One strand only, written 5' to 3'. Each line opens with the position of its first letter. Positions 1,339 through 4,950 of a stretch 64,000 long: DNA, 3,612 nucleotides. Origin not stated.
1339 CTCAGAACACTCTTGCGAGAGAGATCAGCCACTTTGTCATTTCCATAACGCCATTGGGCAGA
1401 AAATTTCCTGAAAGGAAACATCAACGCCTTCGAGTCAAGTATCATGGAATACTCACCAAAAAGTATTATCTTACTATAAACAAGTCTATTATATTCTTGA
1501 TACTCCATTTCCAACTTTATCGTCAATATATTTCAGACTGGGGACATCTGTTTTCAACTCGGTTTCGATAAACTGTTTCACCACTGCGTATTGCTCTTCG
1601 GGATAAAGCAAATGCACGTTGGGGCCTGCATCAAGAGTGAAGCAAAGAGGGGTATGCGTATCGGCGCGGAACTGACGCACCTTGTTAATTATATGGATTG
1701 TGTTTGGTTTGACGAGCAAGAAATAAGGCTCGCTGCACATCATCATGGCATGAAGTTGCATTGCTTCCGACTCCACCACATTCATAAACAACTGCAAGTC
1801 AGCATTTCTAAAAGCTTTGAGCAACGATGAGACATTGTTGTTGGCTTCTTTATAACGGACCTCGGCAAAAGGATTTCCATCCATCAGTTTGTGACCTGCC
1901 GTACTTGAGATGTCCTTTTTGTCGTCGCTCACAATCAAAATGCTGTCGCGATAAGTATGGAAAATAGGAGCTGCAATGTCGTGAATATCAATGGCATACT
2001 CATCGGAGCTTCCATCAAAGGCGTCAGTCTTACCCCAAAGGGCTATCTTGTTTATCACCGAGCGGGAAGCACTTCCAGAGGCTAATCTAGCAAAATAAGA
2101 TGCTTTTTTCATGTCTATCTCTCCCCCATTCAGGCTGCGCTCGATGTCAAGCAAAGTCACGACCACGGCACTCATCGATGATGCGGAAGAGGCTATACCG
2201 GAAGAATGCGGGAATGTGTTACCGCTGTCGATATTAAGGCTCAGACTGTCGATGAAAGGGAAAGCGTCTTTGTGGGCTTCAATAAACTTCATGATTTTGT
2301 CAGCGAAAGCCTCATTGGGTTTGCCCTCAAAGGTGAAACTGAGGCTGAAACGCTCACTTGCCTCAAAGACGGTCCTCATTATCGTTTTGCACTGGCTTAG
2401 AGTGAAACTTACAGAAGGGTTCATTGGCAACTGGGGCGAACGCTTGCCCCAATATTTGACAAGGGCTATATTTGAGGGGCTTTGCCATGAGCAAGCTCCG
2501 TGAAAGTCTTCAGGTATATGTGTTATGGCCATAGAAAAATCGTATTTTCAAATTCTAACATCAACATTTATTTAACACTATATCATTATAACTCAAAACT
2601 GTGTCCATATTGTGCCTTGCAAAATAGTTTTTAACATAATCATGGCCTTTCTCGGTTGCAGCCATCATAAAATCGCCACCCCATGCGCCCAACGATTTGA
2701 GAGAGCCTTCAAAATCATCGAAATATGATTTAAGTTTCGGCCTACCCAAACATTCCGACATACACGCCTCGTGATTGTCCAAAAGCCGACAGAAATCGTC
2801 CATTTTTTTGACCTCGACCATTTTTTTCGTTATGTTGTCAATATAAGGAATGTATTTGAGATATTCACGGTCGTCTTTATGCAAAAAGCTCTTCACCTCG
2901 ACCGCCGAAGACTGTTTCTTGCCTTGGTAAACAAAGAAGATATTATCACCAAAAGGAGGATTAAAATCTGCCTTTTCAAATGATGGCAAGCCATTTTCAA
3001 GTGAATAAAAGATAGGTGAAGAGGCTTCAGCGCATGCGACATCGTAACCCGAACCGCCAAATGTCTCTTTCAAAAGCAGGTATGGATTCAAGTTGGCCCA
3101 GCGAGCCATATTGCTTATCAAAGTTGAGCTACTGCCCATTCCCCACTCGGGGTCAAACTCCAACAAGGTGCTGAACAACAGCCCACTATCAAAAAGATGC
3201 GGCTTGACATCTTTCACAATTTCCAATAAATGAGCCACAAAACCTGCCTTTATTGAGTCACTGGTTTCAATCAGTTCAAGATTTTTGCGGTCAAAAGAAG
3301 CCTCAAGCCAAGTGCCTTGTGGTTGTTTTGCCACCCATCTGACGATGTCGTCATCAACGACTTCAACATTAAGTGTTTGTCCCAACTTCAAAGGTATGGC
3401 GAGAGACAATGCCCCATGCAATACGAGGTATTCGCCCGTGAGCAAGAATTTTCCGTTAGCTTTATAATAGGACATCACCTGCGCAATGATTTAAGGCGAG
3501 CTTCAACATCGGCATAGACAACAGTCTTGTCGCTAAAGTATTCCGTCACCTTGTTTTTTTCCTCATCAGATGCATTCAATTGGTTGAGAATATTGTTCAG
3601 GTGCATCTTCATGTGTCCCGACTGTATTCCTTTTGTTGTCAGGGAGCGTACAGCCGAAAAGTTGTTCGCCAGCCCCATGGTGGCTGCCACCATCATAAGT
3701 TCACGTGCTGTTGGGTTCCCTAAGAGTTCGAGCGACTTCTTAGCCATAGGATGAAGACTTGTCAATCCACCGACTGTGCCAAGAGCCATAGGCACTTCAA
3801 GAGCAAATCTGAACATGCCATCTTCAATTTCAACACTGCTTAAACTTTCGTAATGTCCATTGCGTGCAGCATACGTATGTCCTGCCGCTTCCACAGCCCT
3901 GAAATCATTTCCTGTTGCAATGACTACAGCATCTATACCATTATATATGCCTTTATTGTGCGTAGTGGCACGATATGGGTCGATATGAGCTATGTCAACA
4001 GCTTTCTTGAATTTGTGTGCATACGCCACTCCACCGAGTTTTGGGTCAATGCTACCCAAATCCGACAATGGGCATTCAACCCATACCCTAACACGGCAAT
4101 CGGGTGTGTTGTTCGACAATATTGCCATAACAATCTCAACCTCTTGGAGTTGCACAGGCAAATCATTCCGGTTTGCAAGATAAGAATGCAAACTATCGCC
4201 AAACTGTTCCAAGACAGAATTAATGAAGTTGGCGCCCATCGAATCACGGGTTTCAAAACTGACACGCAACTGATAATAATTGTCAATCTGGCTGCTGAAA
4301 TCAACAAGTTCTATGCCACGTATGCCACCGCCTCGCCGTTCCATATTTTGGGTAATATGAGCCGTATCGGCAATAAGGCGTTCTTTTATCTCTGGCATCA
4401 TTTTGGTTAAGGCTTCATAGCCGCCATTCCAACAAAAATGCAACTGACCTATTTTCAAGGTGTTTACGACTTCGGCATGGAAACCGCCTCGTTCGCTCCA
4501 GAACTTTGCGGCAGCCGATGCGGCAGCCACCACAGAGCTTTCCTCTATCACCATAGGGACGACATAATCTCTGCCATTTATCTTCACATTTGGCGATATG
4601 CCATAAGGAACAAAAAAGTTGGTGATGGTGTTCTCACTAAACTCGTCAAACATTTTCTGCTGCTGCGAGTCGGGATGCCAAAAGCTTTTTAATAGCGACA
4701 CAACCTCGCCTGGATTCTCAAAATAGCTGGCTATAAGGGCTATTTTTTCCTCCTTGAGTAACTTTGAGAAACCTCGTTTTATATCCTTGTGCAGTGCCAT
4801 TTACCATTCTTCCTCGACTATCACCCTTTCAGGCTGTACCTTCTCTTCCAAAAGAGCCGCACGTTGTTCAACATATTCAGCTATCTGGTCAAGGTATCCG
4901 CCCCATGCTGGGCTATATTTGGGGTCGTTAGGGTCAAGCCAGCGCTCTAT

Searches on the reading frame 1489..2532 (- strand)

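Call 100: search_protein_families(library=pfam, proteins=[window:1489-2532:-], max_evalue=0.00001)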
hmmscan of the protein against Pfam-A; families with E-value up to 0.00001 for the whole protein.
window:1489-2532:- (347 aa): 2 families
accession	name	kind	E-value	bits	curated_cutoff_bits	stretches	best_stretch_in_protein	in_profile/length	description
PF22700.2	MVD-like_N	-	2.8e-29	102.2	27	1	19-171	2-151/157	Diphosphomevalonate decarboxylase-like N-terminal domain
PF18376.6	MDD_C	-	2.2e-14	54.1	23.2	1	198-326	3-134/186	Mevalonate 5-diphosphate decarboxylase C-terminal domain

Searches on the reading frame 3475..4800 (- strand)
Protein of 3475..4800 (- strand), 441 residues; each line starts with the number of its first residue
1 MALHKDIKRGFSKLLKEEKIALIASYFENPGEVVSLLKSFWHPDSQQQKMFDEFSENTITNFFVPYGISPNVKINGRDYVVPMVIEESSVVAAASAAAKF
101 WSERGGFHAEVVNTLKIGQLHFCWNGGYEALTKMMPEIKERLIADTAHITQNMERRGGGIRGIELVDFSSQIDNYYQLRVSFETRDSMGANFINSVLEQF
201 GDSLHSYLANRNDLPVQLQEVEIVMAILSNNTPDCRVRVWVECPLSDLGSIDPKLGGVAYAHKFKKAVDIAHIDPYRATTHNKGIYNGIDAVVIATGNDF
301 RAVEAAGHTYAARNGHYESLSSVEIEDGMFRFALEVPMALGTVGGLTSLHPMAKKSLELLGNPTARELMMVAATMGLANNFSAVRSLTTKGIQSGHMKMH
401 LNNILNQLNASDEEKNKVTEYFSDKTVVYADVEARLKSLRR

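Call 100: search_protein_families(library=pfam, proteins=[window:3475-4800:-], max_evalue=0.00001)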
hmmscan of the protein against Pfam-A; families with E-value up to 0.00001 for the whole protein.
window:3475-4800:- (441 aa): 1 family
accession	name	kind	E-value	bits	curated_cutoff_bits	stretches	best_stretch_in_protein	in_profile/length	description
PF00368.23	HMG-CoA_red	-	3.6e-83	280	27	1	44-400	23-367/368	Hydroxymethylglutaryl-coenzyme A reductase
